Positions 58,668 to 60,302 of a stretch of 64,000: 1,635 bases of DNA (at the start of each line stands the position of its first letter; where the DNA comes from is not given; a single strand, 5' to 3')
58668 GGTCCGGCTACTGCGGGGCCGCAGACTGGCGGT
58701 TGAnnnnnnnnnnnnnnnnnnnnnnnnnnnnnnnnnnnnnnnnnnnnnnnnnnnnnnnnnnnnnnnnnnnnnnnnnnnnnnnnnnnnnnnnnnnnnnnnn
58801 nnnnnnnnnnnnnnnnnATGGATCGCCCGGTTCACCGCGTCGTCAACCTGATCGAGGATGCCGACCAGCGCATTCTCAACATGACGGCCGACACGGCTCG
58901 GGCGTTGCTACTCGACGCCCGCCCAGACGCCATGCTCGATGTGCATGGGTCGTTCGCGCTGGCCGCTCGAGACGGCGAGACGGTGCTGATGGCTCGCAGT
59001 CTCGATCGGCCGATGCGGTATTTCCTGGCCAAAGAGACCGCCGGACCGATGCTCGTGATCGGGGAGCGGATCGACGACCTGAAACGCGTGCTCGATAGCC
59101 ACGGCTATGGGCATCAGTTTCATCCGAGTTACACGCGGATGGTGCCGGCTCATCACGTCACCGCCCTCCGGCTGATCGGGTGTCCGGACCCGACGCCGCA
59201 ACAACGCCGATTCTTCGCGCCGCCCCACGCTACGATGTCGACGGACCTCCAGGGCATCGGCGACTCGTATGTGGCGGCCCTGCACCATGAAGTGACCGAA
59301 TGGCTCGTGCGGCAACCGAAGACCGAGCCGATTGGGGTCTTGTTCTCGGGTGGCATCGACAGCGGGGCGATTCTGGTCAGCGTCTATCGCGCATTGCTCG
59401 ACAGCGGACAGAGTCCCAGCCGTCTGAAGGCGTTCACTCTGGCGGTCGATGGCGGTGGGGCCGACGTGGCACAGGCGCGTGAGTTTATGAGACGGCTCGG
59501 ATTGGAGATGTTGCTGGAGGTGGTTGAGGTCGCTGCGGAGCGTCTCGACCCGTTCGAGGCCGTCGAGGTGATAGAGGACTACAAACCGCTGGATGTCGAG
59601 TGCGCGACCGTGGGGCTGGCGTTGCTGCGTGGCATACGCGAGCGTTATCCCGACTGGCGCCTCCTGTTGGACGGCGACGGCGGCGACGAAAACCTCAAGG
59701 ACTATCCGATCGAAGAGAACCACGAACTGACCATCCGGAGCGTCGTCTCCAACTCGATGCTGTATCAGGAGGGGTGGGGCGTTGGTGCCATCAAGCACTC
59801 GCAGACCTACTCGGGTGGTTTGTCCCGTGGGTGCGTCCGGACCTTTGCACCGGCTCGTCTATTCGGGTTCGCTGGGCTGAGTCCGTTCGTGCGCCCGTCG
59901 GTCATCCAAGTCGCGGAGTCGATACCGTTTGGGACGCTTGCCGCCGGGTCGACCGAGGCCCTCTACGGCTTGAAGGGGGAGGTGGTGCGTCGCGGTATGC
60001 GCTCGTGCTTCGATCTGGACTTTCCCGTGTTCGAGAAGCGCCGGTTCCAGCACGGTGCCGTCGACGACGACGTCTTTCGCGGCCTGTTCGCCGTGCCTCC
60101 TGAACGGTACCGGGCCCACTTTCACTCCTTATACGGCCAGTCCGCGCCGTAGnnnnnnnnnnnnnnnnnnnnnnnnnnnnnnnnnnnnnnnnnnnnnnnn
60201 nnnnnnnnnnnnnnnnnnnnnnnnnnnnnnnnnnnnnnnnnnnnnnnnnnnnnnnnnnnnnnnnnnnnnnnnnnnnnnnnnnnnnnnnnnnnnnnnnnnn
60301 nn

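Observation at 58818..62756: Tight three-gene operon: Cys-less asparagine-synthetase-like ATP-pyrophosphatase, small radical SAM enzyme, and large flavoprotein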

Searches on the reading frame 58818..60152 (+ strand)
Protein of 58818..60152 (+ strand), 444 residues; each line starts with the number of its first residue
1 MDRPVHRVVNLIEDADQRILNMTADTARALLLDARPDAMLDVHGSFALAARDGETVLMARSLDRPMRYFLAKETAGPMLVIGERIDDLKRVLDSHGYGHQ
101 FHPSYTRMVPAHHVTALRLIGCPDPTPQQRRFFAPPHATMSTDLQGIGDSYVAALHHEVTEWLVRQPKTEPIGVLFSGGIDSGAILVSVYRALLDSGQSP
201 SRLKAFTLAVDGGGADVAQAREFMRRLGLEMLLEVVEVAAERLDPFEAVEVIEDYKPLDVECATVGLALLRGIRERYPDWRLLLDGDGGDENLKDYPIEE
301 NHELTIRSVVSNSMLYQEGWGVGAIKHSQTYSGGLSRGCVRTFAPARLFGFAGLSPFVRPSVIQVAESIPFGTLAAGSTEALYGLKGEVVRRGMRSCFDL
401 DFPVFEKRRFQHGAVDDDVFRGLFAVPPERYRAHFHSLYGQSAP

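Call 3: search_protein_families(library=pfam, proteins=[window:58818-60152:+], max_evalue=0.01)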
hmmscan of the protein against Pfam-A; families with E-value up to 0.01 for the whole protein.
window:58818-60152:+ (444 aa): 1 family
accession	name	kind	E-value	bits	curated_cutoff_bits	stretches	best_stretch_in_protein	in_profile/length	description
PF00733.27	Asn_synthase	-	2.6e-12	47.5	21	1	169-302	17-141/354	Asparagine synthase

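Call 4: search_protein_families(library=ncbifam, proteins=[window:58818-60152:+], max_evalue=0.01)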
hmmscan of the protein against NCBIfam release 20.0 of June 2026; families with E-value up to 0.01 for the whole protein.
window:58818-60152:+ (444 aa): 3 families
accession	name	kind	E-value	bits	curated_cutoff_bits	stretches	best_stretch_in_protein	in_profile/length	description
TIGR01536.1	asn_synth_AEB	equivalog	5.7e-11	42.1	267.1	1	107-298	193-373/517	asparagine synthase (glutamine-hydrolyzing)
NF006949.0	PRK09431.1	equivalog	0.00089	17.9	499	1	170-293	228-355/554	asparagine synthase B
NF033535.1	lass_lactam_cya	exception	0.0084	14.7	525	0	168-293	255-376/668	lasso peptide isopeptide bond-forming cyclase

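Call 10: search_solved_structures(query=window:58818-60152:+, max_evalue=1, show_alignments=2)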
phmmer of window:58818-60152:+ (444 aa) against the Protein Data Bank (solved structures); distinct sequences matched with E-value up to 1: 3.
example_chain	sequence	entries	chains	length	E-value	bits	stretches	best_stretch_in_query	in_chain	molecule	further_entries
8sue_A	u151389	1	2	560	0.0043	19.2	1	170-296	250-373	Asparagine synthetase [glutamine-hydrolyzing]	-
6gq3_A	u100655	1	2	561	0.0044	19.2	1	170-296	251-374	Asparagine synthetase [glutamine-hydrolyzing]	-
9b6c_A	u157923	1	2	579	0.0046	19.1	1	170-296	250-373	Asparagine synthetase [glutamine-hydrolyzing]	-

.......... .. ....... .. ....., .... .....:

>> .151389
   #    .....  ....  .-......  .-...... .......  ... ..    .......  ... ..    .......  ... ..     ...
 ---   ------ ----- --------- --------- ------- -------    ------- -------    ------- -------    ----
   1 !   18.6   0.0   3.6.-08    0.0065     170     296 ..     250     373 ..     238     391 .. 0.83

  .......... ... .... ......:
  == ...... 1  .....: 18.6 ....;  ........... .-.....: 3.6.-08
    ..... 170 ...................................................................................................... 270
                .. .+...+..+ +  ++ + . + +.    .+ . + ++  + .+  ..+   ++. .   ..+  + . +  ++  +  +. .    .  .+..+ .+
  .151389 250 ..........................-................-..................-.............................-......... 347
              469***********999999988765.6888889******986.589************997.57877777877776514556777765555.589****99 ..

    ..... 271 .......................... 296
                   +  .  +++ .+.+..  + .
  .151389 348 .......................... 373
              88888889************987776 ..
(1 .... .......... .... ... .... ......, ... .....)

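Call 13: find_homologous_proteins(query=window:58818-60152:+)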
Query window:58818-60152:+ (444 aa): 8000 proteins with E <= 0.001 among 8000 candidates; the best 120 are listed.
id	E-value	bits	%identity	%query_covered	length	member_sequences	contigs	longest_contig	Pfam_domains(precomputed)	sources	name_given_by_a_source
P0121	9.6e-279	943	93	100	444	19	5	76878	PF00733.28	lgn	-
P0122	1.2e-268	909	89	100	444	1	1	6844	PF00733.28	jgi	jgi:asparagine synthase (glutamine-hydrolysing)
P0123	1.1e-262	890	86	100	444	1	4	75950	PF00733.28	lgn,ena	-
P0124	1.1e-259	880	87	100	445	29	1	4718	PF00733.28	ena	-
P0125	2.3e-255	865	85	100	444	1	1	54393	PF00733.28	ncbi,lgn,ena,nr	ncbi:MAG: asparagine synthase-related protein [Acidobacteria bacterium]|nr:asparagine synthase-relat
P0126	8.2e-255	864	85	100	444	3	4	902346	PF00733.28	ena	-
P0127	2.1e-254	862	85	100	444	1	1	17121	PF00733.28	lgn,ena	-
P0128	3.7e-238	809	80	100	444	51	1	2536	PF00733.28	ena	-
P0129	2.8e-231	786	77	100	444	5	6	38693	PF00733.28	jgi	jgi:asparagine synthase (glutamine-hydrolysing)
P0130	2.4e-227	773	77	100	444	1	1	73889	PF00733.28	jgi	jgi:asparagine synthase (glutamine-hydrolysing)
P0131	2.8e-225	766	77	99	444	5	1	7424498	PF00733.28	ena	-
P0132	5.1e-225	765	76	99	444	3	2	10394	PF00733.28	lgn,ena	-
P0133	8.9e-225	765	77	100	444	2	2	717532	PF00733.28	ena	-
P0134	7.6e-224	762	76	99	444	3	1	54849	PF00733.28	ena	-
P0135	6.3e-223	759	75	100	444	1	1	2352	PF00733.28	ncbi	-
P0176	3.0e-192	657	68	99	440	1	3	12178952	PF00733.28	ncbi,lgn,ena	-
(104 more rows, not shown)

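Call 15: find_encoding_contigs(protein=P0176, flank=8000, max_places=3)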
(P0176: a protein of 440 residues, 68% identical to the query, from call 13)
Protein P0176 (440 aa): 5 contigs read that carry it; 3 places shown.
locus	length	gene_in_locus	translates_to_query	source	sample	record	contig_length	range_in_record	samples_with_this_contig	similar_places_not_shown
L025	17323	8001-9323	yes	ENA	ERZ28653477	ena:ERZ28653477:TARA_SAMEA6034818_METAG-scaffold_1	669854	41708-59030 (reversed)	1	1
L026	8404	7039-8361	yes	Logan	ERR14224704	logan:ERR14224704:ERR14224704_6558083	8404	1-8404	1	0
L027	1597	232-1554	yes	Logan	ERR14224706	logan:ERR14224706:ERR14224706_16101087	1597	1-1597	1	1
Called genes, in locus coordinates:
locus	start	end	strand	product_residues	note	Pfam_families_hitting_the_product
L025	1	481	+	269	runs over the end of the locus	PF00528:BPD_transp_1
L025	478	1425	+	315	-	PF00005:ABC_tran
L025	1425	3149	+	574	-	PF00004:AAA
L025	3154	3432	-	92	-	-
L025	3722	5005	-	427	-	PF00149:Metallophos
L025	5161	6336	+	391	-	PF05893:LuxC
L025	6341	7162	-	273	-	PF06167:Peptidase_M90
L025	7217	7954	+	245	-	PF08713:DNA_alkylation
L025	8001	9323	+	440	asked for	PF00733:Asn_synthase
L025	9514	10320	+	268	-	PF04055:Radical_SAM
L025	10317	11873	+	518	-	PF01266:DAO, PF01494:FAD_binding_3 (weak), PF12831:FAD_oxidored (faint), PF13450:NAD_binding_8 (weak), PF04820:Trp_halogenase (weak)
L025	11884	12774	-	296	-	PF01073:3Beta_HSD (weak), PF01370:Epimerase, PF04321:RmlD_sub_bind, PF07993:NAD_binding_4 (weak)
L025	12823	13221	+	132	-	PF09413:DUF2007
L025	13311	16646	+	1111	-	PF26549:Tricorn_N, PF07676:PD40 (weak), PF26550:Tricorn_2nd, PF07676:PD40, PF26549:Tricorn_N, PF14684:Tricorn_C1, PF14685:PDZ_Tricorn, PF03572:Peptidase_S41, +2 more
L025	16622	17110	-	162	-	PF13527:Acetyltransf_9 (weak), PF00583:Acetyltransf_1, PF13673:Acetyltransf_10 (weak), PF13508:Acetyltransf_7, PF08445:FR47 (weak)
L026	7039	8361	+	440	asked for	PF00733:Asn_synthase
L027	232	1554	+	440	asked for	PF00733:Asn_synthase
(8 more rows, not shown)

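Call 28: predict_structure(alignment_id=A2)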
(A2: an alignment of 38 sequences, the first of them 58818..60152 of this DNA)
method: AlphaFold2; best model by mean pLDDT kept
length: 444 residues; sequences in the alignment: 38
mean_pLDDT: 82.7   pTM: 0.85
mean pLDDT of the five models: 82.7, 81.8, 80.3, 80.1, 79.0
residues with pLDDT >= 90: 208; 70-90: 165; 50-70: 27; < 50: 44
segments of 3 or more residues with pLDDT < 50: 295-315, 317-333, 442-444
pLDDT, mean of each block of 10 residues (from residue 1): 76 90 96 93 94 91 86 85 90 90 76 84 69 85 95 95 92 92 94 95 94 88 95 95 94 83 91 96 76 45 37 43 36 57 85 86 87 76 84 96 85 86 88 83 41
secondary structure, 60 per line:
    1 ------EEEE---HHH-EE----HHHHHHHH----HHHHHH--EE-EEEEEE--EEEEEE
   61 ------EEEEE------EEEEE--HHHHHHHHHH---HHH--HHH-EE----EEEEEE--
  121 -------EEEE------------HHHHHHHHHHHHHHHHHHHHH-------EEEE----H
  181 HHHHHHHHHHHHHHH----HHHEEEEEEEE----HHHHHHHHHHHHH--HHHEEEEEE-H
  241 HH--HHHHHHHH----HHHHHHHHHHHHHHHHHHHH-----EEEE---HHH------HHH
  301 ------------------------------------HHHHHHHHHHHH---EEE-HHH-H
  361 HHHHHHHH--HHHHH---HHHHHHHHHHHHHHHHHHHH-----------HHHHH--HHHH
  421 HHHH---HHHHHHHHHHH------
elements in order: E7-10 H24-31 H36-41 E47-52 E55-60 E67-71 E78-82 H85-94 E113-118 E128-131 H144-164 E172-175 H180-195 E203-210 H215-227 E233-238 H245-252 H257-276 E282-285 H337-348 E352-354 H360-368 H371-375 H379-398 H410-414 H417-424 H428-438

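Call 31: fold_search(model_id=the predicted structure, library=pdb)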
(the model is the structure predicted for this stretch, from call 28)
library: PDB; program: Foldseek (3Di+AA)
matches with E <= 10: 1600; with E <= 0.001: 68
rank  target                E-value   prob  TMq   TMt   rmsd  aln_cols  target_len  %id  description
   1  1mbz_A                1.0e-13  1.00  0.61  0.56   7.4       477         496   18  BETA-LACTAM SYNTHETASE WITH TRAPPED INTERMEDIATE (released 2002-10-23)
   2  1mc1_B                1.8e-13  1.00  0.61  0.55   7.2       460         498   19  BETA-LACTAM SYNTHETASE WITH PRODUCT (DGPC), AMP AND PPI (released 2002-10-23)
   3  1mc1_A                2.3e-13  1.00  0.62  0.57   7.5       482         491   18  BETA-LACTAM SYNTHETASE WITH PRODUCT (DGPC), AMP AND PPI (released 2002-10-23)
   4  1mbz_B                2.5e-13  1.00  0.62  0.56   6.2       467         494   18  BETA-LACTAM SYNTHETASE WITH TRAPPED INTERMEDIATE (released 2002-10-23)
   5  1jgt_B                4.1e-13  1.00  0.60  0.54   7.2       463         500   19  CRYSTAL STRUCTURE OF BETA-LACTAM SYNTHETASE (released 2001-12-28)
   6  1jgt_A                5.9e-13  1.00  0.60  0.55   7.8       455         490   18  CRYSTAL STRUCTURE OF BETA-LACTAM SYNTHETASE (released 2001-12-28)
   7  1m1z_A                5.9e-13  1.00  0.57  0.53  11.6       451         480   18  BETA-LACTAM SYNTHETASE APO ENZYME (released 2002-10-23)
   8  1m1z_B                8.6e-13  1.00  0.59  0.54   7.2       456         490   19  BETA-LACTAM SYNTHETASE APO ENZYME (released 2002-10-23)
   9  9b6c_A                2.7e-12  1.00  0.59  0.52  12.2       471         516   15  Human asparagine synthetase Arg-142 to Ile-142 (R142I) variant (released 2025-01-08)
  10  1mb9_A                3.4e-12  1.00  0.60  0.55   7.4       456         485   18  BETA-LACTAM SYNTHETASE COMPLEXED WITH ATP (released 2002-10-23)
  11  8sue_A                6.4e-12  1.00  0.57  0.50  14.0       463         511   16  Human asparagine synthetase (apo-ASNS) (released 2024-05-22)
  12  1q19_A                9.2e-12  1.00  0.62  0.56   6.2       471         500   13  Carbapenam Synthetase (released 2003-11-04)
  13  1mb9_B                9.7e-12  1.00  0.59  0.53   7.8       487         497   18  BETA-LACTAM SYNTHETASE COMPLEXED WITH ATP (released 2002-10-23)
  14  1q15_D                1.3e-11  1.00  0.54  0.51  10.9       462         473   13  Carbapenam Synthetase (released 2003-11-04)
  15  9b6c_B                1.3e-11  1.00  0.62  0.54   7.3       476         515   17  Human asparagine synthetase Arg-142 to Ile-142 (R142I) variant (released 2025-01-08)
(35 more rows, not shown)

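Call 33: search_protein_families(library=padloc, proteins=[window:58818-60152:+], max_evalue=0.01)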
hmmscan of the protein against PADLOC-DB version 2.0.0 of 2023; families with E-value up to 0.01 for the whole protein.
window:58818-60152:+ (444 aa): 0 families

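Call 59: search_solved_structures(query=A2, max_evalue=0.1, show_alignments=4)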
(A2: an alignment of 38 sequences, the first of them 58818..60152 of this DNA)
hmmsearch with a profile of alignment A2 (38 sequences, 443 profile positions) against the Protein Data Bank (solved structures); distinct sequences matched with E-value up to 0.1: 3.
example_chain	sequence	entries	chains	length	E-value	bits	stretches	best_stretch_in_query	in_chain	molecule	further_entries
9b6c_A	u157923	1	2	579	0.0035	19.3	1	166-296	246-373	Asparagine synthetase [glutamine-hydrolyzing]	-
8sue_A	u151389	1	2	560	0.0039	19.1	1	166-296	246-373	Asparagine synthetase [glutamine-hydrolyzing]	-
6gq3_A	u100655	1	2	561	0.004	19.1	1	166-296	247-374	Asparagine synthetase [glutamine-hydrolyzing]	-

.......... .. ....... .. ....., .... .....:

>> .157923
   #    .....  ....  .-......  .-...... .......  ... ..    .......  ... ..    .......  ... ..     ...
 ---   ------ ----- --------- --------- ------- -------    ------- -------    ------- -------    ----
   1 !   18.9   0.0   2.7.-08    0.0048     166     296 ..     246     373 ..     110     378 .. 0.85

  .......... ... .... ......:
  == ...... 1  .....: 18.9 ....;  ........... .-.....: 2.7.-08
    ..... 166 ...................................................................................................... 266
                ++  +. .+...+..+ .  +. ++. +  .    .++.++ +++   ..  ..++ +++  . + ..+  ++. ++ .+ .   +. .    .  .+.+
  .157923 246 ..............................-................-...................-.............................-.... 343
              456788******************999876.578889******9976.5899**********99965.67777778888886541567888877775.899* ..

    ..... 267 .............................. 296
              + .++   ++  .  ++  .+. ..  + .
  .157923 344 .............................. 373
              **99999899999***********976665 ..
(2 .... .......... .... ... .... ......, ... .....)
